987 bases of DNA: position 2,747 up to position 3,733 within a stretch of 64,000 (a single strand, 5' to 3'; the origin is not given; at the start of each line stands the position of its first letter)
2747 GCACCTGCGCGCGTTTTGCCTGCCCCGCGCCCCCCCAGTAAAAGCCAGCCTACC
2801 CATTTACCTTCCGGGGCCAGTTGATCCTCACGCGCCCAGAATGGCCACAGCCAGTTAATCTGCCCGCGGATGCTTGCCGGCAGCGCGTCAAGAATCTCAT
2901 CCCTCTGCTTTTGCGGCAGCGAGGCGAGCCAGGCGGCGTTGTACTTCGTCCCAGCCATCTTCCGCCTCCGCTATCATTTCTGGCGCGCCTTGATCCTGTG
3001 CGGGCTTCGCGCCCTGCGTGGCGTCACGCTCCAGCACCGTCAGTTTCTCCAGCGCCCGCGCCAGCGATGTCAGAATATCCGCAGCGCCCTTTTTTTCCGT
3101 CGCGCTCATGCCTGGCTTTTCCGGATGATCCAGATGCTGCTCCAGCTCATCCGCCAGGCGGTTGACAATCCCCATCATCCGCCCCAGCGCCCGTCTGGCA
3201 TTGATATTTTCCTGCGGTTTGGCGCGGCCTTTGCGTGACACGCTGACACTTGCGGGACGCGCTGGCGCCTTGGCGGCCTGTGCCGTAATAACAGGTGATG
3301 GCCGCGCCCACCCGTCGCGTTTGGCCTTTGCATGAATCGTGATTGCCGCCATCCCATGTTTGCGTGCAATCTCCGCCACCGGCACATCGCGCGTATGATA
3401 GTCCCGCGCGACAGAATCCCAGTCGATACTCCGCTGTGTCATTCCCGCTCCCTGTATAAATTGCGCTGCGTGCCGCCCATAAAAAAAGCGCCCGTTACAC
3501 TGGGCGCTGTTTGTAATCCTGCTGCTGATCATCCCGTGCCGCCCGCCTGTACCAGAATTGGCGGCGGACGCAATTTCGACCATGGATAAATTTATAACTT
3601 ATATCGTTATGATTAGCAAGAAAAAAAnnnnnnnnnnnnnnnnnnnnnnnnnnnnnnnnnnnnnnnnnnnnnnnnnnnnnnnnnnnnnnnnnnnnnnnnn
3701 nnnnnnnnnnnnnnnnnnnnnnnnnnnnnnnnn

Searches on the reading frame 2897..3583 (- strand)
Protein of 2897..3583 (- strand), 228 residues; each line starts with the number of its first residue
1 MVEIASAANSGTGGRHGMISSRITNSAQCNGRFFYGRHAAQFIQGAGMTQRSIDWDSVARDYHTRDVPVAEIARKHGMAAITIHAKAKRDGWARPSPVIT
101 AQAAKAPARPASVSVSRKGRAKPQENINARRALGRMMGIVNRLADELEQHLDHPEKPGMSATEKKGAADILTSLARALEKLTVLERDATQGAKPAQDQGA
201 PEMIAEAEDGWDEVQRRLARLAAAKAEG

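Call 3: search_protein_families(library=pfam, proteins=[window:2897-3583:-], max_evalue=1)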
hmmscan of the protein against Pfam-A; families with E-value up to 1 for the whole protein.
window:2897-3583:- (228 aa): 2 families
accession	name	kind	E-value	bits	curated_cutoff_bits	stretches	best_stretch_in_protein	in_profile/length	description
PF06056.18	Terminase_5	-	0.0034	17.7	20.3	1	68-104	15-51/58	Putative ATPase subunit of terminase (gpP-like)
PF24414.1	DUF7547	-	0.071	13.5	27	1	126-223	56-146/209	Family of unknown function (DUF7547)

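Call 4: search_protein_families(library=ncbifam, proteins=[window:2897-3583:-], max_evalue=1)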
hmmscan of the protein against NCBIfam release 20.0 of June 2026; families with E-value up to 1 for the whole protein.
window:2897-3583:- (228 aa): 0 families
